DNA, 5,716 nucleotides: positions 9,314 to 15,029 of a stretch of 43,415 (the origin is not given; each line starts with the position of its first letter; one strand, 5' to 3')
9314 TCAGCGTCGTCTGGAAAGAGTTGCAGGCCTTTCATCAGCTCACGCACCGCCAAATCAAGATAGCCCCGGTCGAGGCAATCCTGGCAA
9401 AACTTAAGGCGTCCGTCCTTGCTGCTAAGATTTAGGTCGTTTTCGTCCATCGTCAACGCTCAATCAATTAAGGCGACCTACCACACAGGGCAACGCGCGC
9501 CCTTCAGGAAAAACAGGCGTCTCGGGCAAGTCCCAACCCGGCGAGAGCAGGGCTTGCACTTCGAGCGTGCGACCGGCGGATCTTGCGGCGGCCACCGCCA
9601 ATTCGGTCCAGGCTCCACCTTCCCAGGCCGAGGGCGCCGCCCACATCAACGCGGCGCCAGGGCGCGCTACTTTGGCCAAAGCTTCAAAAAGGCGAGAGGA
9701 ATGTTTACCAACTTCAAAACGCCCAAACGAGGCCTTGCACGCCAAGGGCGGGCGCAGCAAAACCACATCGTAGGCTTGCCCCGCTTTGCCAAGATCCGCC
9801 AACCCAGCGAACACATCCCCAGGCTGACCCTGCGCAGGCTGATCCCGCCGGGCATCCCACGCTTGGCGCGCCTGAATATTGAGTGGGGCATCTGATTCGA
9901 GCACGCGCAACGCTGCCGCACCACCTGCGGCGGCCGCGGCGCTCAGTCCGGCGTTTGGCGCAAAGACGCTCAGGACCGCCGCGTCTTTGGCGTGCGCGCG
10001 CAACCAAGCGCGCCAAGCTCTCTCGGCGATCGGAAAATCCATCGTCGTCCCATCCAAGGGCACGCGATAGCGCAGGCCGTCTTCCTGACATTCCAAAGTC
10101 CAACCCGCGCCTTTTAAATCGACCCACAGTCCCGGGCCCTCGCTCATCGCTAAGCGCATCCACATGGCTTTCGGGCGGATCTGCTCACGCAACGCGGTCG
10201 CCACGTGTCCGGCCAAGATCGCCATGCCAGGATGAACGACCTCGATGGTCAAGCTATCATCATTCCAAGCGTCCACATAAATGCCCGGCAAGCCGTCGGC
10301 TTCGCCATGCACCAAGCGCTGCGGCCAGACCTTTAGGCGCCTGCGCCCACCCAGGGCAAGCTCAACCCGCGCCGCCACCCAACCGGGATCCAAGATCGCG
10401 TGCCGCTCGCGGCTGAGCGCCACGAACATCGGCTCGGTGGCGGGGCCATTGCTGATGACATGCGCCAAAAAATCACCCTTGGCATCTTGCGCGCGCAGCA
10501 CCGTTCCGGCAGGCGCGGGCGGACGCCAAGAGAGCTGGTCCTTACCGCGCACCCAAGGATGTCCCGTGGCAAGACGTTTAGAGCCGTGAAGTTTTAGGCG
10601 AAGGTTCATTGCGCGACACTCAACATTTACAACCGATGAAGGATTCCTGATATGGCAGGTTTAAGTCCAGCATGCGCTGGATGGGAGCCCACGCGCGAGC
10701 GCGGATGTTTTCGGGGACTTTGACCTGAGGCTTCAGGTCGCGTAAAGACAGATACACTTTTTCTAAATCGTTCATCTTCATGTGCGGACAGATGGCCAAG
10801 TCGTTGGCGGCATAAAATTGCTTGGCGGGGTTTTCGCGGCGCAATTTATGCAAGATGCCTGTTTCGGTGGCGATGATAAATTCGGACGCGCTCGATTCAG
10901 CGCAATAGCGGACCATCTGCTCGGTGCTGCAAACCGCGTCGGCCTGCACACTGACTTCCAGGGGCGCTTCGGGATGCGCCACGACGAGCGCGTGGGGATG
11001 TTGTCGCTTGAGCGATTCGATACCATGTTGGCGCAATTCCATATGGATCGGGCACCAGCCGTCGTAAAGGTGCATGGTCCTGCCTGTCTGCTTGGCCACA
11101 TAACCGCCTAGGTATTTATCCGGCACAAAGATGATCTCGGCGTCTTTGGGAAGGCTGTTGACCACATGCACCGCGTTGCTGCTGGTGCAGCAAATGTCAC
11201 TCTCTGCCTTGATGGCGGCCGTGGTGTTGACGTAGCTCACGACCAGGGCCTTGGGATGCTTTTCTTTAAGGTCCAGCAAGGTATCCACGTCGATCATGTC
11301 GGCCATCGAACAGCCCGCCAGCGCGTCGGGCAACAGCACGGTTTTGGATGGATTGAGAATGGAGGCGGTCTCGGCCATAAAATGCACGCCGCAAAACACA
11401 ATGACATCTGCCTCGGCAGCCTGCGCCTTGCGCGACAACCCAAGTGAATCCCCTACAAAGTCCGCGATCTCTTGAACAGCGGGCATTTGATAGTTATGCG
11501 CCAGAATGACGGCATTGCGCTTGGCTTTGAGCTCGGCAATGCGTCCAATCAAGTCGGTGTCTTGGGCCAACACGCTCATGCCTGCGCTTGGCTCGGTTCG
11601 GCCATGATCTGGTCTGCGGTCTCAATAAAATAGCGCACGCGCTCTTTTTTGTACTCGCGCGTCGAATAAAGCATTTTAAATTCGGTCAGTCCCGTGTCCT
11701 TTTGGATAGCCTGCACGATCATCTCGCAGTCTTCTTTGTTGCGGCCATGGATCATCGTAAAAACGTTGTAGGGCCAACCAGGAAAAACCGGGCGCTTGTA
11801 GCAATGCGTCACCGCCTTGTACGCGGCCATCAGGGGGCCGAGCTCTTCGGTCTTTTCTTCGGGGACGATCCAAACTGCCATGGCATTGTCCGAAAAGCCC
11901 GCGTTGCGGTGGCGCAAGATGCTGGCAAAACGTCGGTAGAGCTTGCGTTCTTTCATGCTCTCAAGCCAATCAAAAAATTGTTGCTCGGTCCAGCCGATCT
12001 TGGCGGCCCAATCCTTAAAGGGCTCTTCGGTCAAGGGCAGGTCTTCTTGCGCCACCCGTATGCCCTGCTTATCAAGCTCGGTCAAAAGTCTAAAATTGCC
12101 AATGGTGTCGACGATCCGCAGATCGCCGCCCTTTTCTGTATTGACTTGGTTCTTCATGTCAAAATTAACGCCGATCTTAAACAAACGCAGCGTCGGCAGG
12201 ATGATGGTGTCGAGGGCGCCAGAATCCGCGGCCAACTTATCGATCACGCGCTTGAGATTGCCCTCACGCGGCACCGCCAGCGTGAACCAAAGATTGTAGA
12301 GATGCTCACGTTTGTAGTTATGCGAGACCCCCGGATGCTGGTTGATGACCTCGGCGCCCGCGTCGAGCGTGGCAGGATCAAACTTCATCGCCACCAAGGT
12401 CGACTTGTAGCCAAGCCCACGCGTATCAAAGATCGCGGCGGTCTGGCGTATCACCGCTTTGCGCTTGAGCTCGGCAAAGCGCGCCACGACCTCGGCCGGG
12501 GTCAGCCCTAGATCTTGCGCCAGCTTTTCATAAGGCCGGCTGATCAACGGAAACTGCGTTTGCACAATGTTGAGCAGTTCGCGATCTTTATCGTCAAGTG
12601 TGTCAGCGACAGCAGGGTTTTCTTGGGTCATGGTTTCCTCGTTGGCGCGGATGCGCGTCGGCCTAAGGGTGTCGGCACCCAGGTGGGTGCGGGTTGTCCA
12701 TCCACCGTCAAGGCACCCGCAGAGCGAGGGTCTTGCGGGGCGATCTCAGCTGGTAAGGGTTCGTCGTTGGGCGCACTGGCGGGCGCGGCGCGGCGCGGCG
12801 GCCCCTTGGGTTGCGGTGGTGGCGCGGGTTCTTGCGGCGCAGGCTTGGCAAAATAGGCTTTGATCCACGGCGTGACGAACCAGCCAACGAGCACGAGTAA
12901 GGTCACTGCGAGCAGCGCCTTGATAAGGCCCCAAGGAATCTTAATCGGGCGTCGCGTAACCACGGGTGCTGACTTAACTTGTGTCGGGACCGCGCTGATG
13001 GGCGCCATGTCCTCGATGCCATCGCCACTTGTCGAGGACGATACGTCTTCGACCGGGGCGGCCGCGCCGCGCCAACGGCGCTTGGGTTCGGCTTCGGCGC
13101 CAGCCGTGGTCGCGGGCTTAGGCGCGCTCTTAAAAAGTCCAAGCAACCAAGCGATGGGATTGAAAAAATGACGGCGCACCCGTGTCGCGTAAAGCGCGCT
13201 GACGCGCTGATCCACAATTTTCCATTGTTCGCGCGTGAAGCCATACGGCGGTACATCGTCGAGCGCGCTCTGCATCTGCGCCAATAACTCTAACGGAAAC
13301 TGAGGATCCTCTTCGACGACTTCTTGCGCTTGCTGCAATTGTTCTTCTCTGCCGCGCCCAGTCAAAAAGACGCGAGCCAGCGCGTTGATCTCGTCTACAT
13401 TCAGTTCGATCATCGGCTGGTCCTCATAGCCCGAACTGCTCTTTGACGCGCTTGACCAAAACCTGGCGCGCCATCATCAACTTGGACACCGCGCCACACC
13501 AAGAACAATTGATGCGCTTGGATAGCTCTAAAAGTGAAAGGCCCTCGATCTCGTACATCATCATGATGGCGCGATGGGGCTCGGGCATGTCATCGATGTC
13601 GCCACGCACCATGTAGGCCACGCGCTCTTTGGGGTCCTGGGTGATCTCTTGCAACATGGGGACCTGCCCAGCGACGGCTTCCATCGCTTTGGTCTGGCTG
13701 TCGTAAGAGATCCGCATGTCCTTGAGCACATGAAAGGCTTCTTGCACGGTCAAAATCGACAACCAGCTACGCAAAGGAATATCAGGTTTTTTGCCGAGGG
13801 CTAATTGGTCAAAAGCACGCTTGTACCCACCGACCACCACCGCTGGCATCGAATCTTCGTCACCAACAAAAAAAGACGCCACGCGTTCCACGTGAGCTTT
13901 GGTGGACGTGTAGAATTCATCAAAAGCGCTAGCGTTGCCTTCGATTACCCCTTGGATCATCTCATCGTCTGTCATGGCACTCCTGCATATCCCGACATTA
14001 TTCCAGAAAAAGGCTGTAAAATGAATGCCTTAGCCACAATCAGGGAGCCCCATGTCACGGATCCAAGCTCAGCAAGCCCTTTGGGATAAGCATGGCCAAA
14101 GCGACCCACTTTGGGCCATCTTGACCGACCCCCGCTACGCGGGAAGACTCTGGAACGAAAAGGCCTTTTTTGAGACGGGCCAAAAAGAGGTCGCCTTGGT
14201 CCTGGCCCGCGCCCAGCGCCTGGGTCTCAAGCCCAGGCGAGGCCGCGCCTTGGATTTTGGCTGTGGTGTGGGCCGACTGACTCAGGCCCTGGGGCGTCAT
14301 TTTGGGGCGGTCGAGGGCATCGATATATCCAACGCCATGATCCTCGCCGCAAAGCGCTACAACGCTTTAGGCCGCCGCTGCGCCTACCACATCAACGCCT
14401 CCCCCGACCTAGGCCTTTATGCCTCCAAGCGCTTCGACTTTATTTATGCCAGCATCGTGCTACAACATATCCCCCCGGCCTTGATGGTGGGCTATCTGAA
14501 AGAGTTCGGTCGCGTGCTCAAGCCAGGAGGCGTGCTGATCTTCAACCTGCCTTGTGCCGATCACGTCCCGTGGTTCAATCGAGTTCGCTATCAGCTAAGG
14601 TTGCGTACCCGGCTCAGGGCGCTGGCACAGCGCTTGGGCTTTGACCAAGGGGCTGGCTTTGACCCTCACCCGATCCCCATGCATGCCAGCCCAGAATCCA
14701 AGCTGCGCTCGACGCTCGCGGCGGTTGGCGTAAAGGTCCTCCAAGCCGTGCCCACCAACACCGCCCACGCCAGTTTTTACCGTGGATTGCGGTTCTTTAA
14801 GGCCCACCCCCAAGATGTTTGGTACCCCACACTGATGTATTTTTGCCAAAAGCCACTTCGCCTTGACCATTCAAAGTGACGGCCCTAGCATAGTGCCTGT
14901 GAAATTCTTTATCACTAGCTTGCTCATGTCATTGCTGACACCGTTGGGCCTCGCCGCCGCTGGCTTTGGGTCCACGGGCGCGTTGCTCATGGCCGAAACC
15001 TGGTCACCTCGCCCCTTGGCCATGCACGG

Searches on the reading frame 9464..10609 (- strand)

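Call 40: search_protein_families(library=pfam, proteins=[window:9464-10609:-], max_evalue=0.00001)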
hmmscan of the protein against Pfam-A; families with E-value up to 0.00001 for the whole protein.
window:9464-10609:- (381 aa): 2 families
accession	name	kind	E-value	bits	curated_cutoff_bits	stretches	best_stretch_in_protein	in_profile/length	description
PF10672.15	Methyltrans_SAM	-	5.2e-09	36.2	27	1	172-322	86-235/286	S-adenosylmethionine-dependent methyltransferase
PF17785.7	PUA_3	-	4.4e-06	26.8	22.6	1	3-51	1-49/64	PUA-like domain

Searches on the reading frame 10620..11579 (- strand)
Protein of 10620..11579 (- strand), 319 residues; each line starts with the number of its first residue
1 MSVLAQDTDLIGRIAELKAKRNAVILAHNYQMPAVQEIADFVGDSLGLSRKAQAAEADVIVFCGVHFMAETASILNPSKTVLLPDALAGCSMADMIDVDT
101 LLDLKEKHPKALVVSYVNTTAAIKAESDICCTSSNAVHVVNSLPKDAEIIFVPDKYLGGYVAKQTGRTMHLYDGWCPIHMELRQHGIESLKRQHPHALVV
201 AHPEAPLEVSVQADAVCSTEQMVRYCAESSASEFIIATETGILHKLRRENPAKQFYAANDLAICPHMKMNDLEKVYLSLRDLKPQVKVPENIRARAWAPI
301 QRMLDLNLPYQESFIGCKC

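Call 68: search_protein_families(library=pfam, proteins=[window:10620-11579:-], max_evalue=0.00001)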
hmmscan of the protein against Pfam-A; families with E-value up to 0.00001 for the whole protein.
window:10620-11579:- (319 aa): 1 family
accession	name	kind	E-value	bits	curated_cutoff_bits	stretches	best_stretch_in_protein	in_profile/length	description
PF02445.21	NadA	-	1.7e-122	408.6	27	1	13-305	2-295/295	Quinolinate synthetase A protein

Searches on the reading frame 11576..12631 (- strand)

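Call 68: search_protein_families(library=pfam, proteins=[window:11576-12631:-], max_evalue=0.00001)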
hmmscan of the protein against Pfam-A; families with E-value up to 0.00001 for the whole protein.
window:11576-12631:- (351 aa): 3 families
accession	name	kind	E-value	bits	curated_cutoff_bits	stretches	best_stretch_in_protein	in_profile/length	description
PF17805.7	AsnC_trans_reg2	-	3.4e-54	181.4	27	2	244-328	2-86/86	AsnC-like ligand binding domain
PF22451.2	NirdL-like_HTH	-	6.8e-31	106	27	2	16-62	1-47/47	Siroheme decarboxylase NirDL-like HTH domain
PF13404.12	HTH_AsnC-type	-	6e-08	32.8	27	1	12-55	1-41/42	AsnC-type helix-turn-helix domain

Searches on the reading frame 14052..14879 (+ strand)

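Call 68: search_protein_families(library=pfam, proteins=[window:14052-14879:+], max_evalue=0.00001)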
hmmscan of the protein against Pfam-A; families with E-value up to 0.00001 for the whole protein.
window:14052-14879:+ (275 aa): 6 families
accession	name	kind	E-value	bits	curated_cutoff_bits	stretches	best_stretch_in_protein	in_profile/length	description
PF13489.12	Methyltransf_23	-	5e-18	65.8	27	1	54-183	13-124/164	Methyltransferase domain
PF08242.18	Methyltransf_12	-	1.1e-16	61.8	30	1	67-162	1-98/98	Methyltransferase domain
PF13649.12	Methyltransf_25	-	2.2e-16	60.8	27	1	67-160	2-97/97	Methyltransferase domain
PF08241.18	Methyltransf_11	-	3e-16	60.2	21.2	1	67-164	1-95/95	Methyltransferase domain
PF13847.12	Methyltransf_31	-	1.2e-09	38.5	27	1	65-169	6-115/145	Methyltransferase domain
PF05891.18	Methyltransf_PK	-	1.1e-06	28.8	27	1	60-164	53-159/218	AdoMet dependent proline di-methyltransferase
